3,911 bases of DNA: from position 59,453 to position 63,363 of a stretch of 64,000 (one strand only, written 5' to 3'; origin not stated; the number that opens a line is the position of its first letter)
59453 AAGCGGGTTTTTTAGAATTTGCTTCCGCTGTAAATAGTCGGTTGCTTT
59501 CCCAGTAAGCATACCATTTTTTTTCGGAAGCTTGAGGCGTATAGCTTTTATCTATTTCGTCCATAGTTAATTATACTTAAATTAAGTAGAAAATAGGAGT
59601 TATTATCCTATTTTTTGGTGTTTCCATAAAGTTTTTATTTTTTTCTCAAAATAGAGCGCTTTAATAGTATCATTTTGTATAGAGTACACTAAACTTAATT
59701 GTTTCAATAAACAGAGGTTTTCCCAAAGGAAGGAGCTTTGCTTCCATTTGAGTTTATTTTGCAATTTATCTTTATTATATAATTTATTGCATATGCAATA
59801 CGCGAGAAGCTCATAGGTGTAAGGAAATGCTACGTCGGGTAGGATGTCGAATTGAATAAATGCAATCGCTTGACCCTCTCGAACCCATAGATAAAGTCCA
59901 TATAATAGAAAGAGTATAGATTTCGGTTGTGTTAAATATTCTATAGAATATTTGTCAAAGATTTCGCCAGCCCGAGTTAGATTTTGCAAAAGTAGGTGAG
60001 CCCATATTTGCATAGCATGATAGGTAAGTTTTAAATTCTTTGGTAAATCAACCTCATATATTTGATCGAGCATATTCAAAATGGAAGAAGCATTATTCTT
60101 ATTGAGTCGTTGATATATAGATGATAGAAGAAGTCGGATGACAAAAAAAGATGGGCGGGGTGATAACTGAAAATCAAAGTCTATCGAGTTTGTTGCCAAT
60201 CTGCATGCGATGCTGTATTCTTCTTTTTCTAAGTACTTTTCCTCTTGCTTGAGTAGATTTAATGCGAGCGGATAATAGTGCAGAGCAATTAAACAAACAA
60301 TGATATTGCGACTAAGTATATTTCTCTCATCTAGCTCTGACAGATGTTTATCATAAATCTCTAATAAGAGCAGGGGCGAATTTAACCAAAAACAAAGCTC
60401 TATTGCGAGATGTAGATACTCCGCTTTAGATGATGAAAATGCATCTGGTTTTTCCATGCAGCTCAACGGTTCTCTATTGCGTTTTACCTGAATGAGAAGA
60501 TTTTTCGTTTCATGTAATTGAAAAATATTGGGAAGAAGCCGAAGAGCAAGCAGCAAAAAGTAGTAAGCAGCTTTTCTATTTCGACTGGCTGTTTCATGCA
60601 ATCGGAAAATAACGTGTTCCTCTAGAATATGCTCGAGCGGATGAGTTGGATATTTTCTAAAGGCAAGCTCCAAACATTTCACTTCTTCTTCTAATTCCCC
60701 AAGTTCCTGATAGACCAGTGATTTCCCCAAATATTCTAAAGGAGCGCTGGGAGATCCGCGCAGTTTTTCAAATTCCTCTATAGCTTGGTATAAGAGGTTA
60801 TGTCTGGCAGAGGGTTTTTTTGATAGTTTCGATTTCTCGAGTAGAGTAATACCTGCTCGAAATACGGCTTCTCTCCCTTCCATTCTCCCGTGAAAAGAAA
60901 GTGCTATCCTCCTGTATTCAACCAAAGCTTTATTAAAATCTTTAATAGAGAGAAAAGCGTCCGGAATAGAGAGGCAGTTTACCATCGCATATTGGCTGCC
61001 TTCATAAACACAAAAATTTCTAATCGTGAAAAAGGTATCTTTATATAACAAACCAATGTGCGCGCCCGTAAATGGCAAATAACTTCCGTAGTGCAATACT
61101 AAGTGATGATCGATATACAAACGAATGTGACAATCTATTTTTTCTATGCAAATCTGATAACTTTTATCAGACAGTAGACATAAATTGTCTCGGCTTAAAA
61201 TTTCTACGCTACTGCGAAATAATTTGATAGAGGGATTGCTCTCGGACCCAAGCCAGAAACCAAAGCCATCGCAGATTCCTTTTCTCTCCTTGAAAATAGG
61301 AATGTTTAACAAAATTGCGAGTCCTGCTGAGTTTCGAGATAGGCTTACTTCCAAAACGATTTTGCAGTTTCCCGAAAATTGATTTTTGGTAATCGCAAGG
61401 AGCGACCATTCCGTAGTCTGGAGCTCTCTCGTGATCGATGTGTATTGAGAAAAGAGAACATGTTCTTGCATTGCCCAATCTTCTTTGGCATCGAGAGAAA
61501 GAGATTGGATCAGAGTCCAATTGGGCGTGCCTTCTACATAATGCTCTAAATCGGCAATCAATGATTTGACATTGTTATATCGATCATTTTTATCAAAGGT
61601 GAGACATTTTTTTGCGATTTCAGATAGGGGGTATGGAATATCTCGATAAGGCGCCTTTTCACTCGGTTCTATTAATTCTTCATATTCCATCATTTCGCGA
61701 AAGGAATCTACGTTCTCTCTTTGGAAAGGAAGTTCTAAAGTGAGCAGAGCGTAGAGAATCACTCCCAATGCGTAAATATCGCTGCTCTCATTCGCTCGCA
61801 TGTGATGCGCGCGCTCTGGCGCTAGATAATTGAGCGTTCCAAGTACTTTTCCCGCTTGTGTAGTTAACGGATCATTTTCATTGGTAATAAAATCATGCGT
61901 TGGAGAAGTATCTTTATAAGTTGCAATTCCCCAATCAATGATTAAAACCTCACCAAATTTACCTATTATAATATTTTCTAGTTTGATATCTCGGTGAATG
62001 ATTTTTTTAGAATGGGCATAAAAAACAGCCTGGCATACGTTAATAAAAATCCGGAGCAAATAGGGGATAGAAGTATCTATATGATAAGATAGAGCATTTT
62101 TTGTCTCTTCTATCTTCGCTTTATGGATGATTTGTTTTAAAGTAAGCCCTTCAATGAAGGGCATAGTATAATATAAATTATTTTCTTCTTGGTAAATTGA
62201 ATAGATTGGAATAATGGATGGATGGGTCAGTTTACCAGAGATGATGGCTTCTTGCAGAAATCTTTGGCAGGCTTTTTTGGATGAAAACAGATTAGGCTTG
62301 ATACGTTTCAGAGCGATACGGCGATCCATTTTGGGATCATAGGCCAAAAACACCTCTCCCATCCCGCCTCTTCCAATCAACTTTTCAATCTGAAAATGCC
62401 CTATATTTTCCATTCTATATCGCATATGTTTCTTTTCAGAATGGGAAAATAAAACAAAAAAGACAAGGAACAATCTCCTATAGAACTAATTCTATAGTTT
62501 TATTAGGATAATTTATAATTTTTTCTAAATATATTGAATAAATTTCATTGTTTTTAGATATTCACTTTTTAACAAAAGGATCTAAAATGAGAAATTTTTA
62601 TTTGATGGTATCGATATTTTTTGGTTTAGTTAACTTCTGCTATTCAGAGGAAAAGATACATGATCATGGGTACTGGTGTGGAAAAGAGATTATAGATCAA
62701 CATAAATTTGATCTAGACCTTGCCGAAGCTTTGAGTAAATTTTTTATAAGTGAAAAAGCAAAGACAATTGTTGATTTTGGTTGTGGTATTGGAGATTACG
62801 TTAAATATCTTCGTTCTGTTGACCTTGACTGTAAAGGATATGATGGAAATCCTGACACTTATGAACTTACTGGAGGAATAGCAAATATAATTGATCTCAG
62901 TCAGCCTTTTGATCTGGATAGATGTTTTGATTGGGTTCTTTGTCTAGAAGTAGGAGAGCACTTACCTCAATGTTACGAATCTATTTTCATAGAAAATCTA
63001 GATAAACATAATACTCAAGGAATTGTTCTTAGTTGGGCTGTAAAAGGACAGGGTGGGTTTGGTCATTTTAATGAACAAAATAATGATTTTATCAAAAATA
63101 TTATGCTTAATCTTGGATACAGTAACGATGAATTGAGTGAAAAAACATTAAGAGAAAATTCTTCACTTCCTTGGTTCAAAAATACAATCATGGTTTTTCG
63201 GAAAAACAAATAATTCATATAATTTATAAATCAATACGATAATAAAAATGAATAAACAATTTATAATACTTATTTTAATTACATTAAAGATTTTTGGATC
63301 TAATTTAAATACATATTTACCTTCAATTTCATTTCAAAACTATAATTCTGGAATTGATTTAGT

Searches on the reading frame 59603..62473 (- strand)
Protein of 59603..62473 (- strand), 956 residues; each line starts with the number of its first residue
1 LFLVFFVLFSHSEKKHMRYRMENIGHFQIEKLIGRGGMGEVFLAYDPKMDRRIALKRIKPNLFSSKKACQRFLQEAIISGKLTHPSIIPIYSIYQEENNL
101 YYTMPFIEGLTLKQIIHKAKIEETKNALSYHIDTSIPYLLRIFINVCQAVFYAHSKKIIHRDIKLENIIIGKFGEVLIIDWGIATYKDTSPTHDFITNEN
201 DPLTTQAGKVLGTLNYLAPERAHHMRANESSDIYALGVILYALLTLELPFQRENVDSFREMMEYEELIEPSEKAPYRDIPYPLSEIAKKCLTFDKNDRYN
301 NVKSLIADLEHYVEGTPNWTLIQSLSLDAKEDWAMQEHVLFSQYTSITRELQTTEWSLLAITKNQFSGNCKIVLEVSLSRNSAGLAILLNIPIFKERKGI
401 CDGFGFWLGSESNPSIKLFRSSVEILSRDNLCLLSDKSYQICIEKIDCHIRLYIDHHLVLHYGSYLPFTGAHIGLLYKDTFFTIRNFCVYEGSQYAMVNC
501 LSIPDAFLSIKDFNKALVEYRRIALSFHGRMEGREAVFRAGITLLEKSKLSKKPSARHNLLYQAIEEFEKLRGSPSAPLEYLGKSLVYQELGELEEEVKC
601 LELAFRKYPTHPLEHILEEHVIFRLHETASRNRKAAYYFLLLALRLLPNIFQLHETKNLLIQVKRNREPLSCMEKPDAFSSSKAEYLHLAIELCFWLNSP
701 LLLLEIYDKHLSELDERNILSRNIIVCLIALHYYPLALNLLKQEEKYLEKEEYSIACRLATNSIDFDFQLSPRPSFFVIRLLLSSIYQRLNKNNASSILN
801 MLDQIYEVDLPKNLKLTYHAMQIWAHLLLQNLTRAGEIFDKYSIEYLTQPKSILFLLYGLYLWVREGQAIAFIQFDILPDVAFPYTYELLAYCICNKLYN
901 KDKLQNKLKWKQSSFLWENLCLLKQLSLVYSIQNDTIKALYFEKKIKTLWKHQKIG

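Call 51: search_protein_families(library=pfam, proteins=[window:59603-62473:-], max_evalue=0.001)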
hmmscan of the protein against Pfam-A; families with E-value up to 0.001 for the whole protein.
window:59603-62473:- (956 aa): 2 families
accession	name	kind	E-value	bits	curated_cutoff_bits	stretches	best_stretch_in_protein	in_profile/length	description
PF00069.31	Pkinase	-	3.9e-45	154.7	31.7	1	27-300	1-253/263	Protein kinase domain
PF07714.23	PK_Tyr_Ser-Thr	-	1.7e-27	96.8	23.1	1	28-299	2-249/258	Protein tyrosine and serine/threonine kinase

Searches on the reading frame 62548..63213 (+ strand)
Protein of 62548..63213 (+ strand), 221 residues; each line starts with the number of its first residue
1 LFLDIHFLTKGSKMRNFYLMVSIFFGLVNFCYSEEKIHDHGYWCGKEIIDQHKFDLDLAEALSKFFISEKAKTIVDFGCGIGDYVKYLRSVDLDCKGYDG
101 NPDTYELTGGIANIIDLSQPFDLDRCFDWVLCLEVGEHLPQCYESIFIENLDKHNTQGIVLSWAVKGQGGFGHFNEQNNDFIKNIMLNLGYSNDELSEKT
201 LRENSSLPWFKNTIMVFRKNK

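Call 51: search_protein_families(library=pfam, proteins=[window:62548-63213:+], max_evalue=0.001)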
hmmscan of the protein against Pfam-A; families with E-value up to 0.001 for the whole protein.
window:62548-63213:+ (221 aa): 1 family
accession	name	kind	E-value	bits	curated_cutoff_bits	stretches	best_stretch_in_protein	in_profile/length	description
PF13489.12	Methyltransf_23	-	8.8e-07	29.2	27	1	55-141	6-96/164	Methyltransferase domain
